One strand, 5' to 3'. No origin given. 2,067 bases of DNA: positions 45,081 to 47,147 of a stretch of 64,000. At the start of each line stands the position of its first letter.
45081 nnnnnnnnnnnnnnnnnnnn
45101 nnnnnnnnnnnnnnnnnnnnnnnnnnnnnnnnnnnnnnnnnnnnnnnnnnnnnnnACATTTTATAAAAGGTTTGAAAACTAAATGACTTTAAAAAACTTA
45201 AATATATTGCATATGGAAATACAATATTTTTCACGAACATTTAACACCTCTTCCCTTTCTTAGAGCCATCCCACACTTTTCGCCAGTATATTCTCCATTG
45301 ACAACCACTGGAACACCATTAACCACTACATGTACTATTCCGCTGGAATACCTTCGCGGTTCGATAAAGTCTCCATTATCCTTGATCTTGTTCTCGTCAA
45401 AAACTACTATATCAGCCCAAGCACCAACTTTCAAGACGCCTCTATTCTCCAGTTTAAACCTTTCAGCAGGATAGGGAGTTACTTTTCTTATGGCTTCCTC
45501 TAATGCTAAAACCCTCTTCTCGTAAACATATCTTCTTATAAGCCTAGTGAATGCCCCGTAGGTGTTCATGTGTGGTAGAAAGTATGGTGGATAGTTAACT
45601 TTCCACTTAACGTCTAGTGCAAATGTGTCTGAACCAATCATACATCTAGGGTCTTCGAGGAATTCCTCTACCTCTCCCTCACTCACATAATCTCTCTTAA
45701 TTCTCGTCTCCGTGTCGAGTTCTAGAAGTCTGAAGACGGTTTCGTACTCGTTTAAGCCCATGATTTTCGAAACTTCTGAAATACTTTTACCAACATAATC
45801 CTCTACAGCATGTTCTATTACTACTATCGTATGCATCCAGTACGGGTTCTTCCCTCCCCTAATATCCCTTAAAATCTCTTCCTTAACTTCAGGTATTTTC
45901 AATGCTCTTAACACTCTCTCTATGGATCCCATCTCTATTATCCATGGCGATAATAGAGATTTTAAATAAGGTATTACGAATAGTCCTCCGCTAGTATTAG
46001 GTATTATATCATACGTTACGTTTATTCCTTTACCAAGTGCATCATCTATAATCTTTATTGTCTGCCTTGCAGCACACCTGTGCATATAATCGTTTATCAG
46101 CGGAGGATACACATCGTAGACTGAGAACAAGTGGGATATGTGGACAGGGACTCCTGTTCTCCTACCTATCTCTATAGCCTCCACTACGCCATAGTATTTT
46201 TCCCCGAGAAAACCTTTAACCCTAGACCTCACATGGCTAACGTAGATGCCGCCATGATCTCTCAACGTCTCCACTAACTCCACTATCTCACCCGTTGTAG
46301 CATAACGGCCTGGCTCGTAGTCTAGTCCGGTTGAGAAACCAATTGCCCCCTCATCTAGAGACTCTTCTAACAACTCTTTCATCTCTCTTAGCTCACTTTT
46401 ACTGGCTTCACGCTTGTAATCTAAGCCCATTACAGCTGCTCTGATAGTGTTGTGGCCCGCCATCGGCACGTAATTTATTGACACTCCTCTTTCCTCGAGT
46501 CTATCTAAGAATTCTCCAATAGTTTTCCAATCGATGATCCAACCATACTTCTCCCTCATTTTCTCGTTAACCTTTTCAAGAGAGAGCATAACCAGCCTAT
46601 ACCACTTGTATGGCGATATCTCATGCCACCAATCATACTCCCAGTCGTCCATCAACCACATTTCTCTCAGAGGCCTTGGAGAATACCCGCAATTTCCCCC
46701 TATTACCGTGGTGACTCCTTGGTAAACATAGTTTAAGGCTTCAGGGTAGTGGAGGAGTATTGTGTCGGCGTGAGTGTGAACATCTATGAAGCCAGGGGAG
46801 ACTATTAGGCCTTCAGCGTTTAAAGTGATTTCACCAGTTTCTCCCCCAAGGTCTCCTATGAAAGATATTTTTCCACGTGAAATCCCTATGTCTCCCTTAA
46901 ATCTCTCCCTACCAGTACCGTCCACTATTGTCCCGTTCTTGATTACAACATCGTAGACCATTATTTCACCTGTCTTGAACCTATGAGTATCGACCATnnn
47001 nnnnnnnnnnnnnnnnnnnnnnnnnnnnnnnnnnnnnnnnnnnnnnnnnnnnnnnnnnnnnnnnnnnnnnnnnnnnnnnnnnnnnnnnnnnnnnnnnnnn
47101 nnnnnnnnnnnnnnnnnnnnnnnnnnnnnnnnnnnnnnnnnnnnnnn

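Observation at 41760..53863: D-amino-acid / peptide catabolic cluster in a thermophilic archaeon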

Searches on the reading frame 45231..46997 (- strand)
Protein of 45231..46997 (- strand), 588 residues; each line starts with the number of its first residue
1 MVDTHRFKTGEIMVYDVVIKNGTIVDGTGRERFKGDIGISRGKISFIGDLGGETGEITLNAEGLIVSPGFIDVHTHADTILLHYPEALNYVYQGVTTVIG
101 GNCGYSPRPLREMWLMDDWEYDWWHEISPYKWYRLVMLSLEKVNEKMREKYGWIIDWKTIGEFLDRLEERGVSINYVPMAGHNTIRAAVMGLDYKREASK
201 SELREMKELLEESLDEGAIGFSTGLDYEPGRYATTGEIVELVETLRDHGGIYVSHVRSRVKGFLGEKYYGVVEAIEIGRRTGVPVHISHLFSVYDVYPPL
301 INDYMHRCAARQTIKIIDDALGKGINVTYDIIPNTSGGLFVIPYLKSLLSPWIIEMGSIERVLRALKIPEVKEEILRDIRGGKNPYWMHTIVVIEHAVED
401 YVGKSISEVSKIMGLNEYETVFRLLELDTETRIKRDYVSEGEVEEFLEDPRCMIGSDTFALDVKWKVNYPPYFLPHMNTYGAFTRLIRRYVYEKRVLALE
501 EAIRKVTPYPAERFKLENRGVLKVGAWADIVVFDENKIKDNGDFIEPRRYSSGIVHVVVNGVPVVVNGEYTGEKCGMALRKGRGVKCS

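Call 3: search_protein_families(library=pfam, proteins=[window:45231-46997:-])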
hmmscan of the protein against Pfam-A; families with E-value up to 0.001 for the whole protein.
window:45231-46997:- (588 aa): 2 families
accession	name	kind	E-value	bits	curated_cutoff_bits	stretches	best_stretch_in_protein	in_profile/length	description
PF07969.17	Amidohydro_3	-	2.4e-24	87.1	29.7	2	475-565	382-472/472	Amidohydrolase family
PF01979.26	Amidohydro_1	-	5.3e-12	46.1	25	1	451-562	244-343/345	Amidohydrolase family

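Call 5: search_protein_families(library=ncbifam, proteins=[window:45231-46997:-], max_evalue=0.00001)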
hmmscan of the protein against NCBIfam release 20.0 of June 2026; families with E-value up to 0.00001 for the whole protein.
window:45231-46997:- (588 aa): 41 families (the best 25 are shown)
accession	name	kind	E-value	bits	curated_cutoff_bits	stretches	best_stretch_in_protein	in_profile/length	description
NF006560.0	PRK09061.1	subfamily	1.7e-52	178.4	340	3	443-580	362-512/517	amidohydrolase family protein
NF006689.0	PRK09237.1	equivalog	1.8e-17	63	371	1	15-103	3-95/383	amidohydrolase/deacetylase family metallohydrolase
NF004839.0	PRK06189.1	equivalog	4.4e-16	58.6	631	1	13-79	1-65/451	allantoinase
TIGR01178.1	ade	equivalog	1.4e-14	53.5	472.5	1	16-99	1-82/552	adenine deaminase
TIGR03583.1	EF_0837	hypoth_equivalog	8.6e-14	51.4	432.15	1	15-103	1-88/365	amidohydrolase/deacetylase family metallohydrolase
NF009060.0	PRK12394.1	equivalog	2.6e-12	46.2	442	1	13-100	1-90/381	metallo-dependent hydrolase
NF006839.0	PRK09357.1-4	equivalog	4.5e-12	45.3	576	1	17-76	2-61/422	dihydroorotase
TIGR00857.1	pyrC_multi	subfamily_domain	9.7e-12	44.6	279.05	0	32-88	3-59/412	dihydroorotase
NF009941.0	PRK13404.1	subfamily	1.3e-11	43.8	647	1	13-102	2-89/478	dihydropyrimidinase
NF006844.0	PRK09357.2-5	equivalog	1.5e-11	43.9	701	1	16-78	3-65/422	dihydroorotase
NF006837.0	PRK09357.1-2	equivalog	3.7e-11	42.3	575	0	482-564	331-412/428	dihydroorotase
TIGR03178.1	allantoinase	equivalog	4e-11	42.4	357.85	0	16-77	1-60/441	allantoinase AllB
NF006559.0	PRK09060.1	equivalog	4.6e-11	41.7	482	1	13-78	3-66/444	dihydroorotase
NF005791.0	PRK07627.1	equivalog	5.4e-11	42.1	442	0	17-75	3-62/425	dihydroorotase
TIGR02033.1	D-hydantoinase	equivalog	5.6e-11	42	393.25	1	17-101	1-84/454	dihydropyrimidinase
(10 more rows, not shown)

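Call 8: search_solved_structures(query=window:45231-46997:-, max_evalue=0.00001, show_alignments=3)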
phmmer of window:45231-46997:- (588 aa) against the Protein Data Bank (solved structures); distinct sequences matched with E-value up to 0.00001: 20.
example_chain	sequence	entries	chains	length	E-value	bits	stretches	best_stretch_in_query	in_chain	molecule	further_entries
3gip_A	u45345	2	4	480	2e-61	211.3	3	439-581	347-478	N-acyl-D-glutamate deacylase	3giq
1rjp_A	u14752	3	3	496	8.1e-59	202.7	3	160-290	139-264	D-aminoacylase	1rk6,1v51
1m7j_A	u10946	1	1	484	8.3e-59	202.7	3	160-290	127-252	D-aminoacylase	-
1rjq_A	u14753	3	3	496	1.6e-58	201.8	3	160-290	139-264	D-aminoacylase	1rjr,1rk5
1v4y_A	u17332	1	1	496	1.8e-57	198.3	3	160-290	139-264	D-aminoacylase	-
9g5m_A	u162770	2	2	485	1.6e-51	178.7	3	438-580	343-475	Amidohydrolase family protein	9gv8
9kb1_A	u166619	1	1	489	1.6e-48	168.7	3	15-110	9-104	PpOngB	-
9kb3_A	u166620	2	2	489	3.6e-48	167.6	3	15-110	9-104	Carbohydrate de-N-acetylated protein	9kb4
1nfg_A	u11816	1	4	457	3.5e-11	45.4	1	16-102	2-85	D-hydantoinase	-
6gde_A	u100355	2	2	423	2.6e-08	35.9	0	16-78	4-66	Dihydroorotase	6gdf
1xrf_A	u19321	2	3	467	2.6e-08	35.9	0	16-78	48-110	Dihydroorotase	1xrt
4bjh_A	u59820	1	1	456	2.7e-08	35.9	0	16-78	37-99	DIHYDROOROTASE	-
3d6n_A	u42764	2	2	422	3e-08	35.7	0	17-78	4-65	Dihydroorotase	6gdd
3e74_A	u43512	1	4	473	6.2e-08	34.7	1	13-78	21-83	Allantoinase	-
2ics_A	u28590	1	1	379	7.4e-08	34.4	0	14-101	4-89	Adenine Deaminase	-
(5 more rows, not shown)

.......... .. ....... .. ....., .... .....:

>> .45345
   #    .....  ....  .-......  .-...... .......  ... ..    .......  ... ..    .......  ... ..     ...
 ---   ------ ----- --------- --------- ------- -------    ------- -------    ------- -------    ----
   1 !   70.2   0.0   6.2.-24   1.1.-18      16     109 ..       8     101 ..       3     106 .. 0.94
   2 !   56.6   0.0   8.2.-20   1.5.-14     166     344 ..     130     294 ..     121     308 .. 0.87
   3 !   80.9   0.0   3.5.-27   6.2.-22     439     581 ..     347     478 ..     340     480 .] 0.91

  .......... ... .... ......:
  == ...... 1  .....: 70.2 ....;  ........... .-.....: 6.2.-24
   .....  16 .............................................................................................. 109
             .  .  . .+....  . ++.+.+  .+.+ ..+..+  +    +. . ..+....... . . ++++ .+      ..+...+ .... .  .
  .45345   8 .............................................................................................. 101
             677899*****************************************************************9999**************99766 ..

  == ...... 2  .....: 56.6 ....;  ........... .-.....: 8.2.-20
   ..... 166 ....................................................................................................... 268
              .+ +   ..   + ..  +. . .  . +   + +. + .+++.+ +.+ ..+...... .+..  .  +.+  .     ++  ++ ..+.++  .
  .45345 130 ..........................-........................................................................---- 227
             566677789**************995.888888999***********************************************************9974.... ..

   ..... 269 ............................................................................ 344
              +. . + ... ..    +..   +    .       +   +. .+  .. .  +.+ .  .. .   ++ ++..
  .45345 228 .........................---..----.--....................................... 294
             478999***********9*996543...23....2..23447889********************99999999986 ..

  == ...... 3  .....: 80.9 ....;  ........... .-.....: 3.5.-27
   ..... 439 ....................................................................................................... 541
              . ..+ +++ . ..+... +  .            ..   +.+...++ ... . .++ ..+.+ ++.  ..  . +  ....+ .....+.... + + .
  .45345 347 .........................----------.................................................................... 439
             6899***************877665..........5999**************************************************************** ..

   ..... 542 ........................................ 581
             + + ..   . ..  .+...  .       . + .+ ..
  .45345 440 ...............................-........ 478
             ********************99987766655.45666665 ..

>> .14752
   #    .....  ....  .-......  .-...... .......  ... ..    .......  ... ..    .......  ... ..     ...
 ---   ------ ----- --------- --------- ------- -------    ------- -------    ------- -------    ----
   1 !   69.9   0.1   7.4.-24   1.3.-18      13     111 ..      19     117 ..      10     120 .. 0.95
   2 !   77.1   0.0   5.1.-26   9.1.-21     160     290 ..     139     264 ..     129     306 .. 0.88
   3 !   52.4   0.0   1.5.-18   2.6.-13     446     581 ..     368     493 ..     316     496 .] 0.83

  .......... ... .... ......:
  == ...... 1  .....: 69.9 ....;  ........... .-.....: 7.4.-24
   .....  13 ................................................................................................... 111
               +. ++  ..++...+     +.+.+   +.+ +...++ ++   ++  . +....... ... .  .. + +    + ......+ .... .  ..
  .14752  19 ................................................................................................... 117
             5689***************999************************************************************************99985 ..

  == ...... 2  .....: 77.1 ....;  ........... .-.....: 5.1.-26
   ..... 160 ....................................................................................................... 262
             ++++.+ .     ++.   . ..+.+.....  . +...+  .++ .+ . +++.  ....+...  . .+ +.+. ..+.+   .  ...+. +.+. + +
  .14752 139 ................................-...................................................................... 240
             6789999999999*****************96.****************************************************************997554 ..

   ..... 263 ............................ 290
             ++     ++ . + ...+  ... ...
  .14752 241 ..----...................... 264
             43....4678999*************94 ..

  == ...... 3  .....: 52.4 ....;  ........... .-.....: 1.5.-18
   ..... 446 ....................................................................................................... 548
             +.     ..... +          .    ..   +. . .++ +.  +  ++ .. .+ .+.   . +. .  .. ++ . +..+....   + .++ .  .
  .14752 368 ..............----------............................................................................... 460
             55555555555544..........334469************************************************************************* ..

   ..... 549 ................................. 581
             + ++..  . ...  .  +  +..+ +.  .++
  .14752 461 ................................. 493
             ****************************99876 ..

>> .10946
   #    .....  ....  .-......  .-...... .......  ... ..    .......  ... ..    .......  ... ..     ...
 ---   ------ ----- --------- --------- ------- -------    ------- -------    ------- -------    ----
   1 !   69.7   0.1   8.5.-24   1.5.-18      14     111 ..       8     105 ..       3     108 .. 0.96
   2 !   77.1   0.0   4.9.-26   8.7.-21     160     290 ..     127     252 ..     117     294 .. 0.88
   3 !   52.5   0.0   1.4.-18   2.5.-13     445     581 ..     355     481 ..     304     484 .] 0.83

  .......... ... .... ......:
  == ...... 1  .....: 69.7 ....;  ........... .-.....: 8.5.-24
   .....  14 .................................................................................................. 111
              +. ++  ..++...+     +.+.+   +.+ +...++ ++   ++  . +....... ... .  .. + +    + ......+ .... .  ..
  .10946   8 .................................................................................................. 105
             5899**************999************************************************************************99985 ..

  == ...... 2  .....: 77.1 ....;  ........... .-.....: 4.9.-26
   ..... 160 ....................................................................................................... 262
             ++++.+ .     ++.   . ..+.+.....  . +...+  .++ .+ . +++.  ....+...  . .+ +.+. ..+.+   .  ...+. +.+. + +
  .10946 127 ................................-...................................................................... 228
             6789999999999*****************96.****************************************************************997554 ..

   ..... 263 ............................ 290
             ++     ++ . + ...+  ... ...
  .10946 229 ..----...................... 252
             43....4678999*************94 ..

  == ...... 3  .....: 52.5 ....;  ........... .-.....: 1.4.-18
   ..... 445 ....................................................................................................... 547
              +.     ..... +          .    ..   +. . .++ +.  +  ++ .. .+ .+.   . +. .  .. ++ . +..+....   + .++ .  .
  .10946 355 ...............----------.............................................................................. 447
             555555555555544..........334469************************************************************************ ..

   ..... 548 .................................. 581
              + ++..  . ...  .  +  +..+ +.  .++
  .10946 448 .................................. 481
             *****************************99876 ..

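Call 15: find_homologous_proteins(query=window:45231-46997:-, max_evalue=1e-20)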
Query window:45231-46997:- (588 aa): 2411 proteins with E <= 1e-20 among 8000 candidates; the best 120 are listed.
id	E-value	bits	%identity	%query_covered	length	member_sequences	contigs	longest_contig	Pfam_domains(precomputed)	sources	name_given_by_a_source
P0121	0.0e+0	1354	100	100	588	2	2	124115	PF07969.18,PF01979.27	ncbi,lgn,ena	-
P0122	7.3e-201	687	53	96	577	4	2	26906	PF07969.18,PF01979.27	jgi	-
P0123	2.9e-186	639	50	96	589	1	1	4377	PF07969.18,PF01979.27,PF22644.3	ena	-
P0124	4.0e-186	638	50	96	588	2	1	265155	PF07969.18,PF01979.27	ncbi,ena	-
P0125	7.4e-186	637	49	97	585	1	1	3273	PF07969.18,PF01979.27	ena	-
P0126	8.1e-183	627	49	97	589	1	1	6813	PF07969.18,PF01979.27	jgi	-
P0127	2.2e-181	622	49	96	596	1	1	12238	PF07969.18,PF01979.27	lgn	-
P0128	1.7e-178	613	48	97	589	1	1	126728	PF07969.18,PF01979.27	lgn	-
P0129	1.6e-177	610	48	98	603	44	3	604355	PF07969.18,PF01979.27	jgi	jgi:N-acyl-D-amino-acid deacylase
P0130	6.5e-177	608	49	98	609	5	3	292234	PF07969.18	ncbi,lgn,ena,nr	ncbi:MAG: hypothetical protein DRM97_05480 [Thermoprotei archaeon]|nr:MAG: hypothetical protein DRM9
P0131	1.3e-176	607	48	96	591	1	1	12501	PF07969.18,PF01979.27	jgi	-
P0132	2.8e-175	602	47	97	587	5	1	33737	PF07969.18,PF01979.27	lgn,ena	-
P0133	2.0e-174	600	47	96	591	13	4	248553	PF07969.18,PF01979.27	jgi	-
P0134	5.9e-165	568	45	97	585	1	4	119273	PF07969.18,PF01979.27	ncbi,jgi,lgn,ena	-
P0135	1.2e-162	561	44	97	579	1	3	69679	PF07969.18,PF01979.27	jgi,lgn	jgi:N-acyl-D-aspartate/D-glutamate deacylase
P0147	1.7e-134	468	41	97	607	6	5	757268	PF07969.18,PF01979.27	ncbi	ncbi:MAG: D-aminoacylase [Zestosphaera sp.]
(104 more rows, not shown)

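Call 16: find_encoding_contigs(protein=P0121, flank=3000, max_places=3)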
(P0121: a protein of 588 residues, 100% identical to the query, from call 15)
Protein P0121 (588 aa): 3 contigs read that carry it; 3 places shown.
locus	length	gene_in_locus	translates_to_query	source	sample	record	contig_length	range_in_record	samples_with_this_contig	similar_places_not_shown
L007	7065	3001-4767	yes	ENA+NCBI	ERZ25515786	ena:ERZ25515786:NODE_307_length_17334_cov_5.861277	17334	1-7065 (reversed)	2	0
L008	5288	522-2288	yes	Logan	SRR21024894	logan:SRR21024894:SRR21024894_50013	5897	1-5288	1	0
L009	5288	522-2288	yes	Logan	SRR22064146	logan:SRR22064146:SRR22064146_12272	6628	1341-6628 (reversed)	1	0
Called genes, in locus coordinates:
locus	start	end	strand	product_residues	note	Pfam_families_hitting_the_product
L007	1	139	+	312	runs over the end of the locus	PF19300:BPD_transp_1_N, PF00528:BPD_transp_1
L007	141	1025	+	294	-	PF12911:OppC_N (weak), PF00528:BPD_transp_1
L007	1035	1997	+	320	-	PF00005:ABC_tran, PF13304:AAA_21 (weak), PF08352:oligo_HPY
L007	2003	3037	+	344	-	PF00005:ABC_tran, PF13304:AAA_21 (faint), PF08352:oligo_HPY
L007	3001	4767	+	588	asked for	PF07969:Amidohydro_3 (weak), PF01979:Amidohydro_1 (weak), PF07969:Amidohydro_3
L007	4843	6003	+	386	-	PF02746:MR_MLE_N, PF13378:MR_MLE_C, PF07476:MAAL_C (faint)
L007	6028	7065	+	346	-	?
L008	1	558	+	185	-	?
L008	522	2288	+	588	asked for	PF07969:Amidohydro_3 (weak), PF01979:Amidohydro_1 (weak), PF07969:Amidohydro_3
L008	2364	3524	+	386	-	PF02746:MR_MLE_N, PF13378:MR_MLE_C, PF07476:MAAL_C (faint)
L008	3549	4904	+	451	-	PF01546:Peptidase_M20, PF07687:M20_dimer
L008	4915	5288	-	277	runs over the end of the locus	PF04951:Peptidase_M55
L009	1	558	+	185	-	?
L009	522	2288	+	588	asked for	PF07969:Amidohydro_3 (weak), PF01979:Amidohydro_1 (weak), PF07969:Amidohydro_3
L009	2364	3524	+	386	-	PF02746:MR_MLE_N, PF13378:MR_MLE_C, PF07476:MAAL_C (faint)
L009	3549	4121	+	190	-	PF01546:Peptidase_M20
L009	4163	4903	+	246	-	PF07687:M20_dimer, PF01546:Peptidase_M20 (weak)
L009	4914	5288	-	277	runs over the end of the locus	PF04951:Peptidase_M55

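Call 17: find_encoding_contigs(protein=P0130, flank=10000, max_places=2)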
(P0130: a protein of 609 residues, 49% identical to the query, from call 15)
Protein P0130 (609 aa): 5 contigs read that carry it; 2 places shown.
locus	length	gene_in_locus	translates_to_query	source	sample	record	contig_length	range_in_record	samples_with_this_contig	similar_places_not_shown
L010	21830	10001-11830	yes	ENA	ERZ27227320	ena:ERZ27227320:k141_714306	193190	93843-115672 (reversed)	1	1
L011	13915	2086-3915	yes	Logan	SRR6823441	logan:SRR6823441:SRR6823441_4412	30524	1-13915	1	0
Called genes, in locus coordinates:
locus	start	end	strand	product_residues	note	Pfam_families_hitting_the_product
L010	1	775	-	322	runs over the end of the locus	PF04055:Radical_SAM, PF08608:Wyosine_form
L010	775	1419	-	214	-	PF00227:Proteasome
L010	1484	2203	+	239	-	PF00455:DeoRC (weak), PF06026:Rib_5-P_isom_A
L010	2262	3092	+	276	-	-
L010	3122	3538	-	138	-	-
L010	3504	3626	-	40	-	-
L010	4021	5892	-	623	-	PF03747:ADP_ribosyl_GH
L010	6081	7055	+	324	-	PF01637:ATPase_2, PF13191:AAA_16, PF13401:AAA_22 (weak)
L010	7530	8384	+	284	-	PF00892:EamA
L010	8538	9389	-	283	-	PF00994:MoCF_biosynth, PF18146:CinA_KH (faint)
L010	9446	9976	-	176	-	PF01467:CTP_transf_like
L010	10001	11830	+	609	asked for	PF07969:Amidohydro_3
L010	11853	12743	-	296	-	PF00528:BPD_transp_1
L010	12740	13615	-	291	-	PF00528:BPD_transp_1 (faint)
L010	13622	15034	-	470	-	PF01547:SBP_bac_1, PF13416:SBP_bac_8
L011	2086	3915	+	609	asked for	PF07969:Amidohydro_3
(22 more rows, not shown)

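Call 18: find_encoding_contigs(protein=P0124, flank=10000, max_places=2)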
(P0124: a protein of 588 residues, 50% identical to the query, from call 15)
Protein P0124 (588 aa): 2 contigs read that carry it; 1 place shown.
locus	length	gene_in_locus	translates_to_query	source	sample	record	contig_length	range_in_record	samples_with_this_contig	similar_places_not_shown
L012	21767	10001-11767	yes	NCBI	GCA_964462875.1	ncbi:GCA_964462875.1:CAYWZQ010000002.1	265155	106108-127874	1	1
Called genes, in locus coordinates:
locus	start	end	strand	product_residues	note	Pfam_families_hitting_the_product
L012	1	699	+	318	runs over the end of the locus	PF00005:ABC_tran, PF08352:oligo_HPY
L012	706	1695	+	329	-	PF00005:ABC_tran, PF08352:oligo_HPY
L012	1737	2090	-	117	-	PF12643:MazG-like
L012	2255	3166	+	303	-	-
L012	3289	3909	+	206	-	-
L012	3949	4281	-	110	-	PF22600:MTPAP-like_central, PF01909:NTP_transf_2, PF18765:Polbeta (faint)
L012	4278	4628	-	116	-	PF05168:HEPN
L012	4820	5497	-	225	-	-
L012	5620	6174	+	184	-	-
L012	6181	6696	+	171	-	PF24034:DUF7343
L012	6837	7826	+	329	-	-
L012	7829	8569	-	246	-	PF23025:YbjQ_2 (weak), PF01906:YbjQ_1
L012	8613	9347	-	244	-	PF02633:Creatininase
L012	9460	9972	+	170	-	PF00702:Hydrolase (faint), PF25109:HAD_PNKP, PF03767:Acid_phosphat_B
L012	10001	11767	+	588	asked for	PF07969:Amidohydro_3, PF01979:Amidohydro_1 (weak)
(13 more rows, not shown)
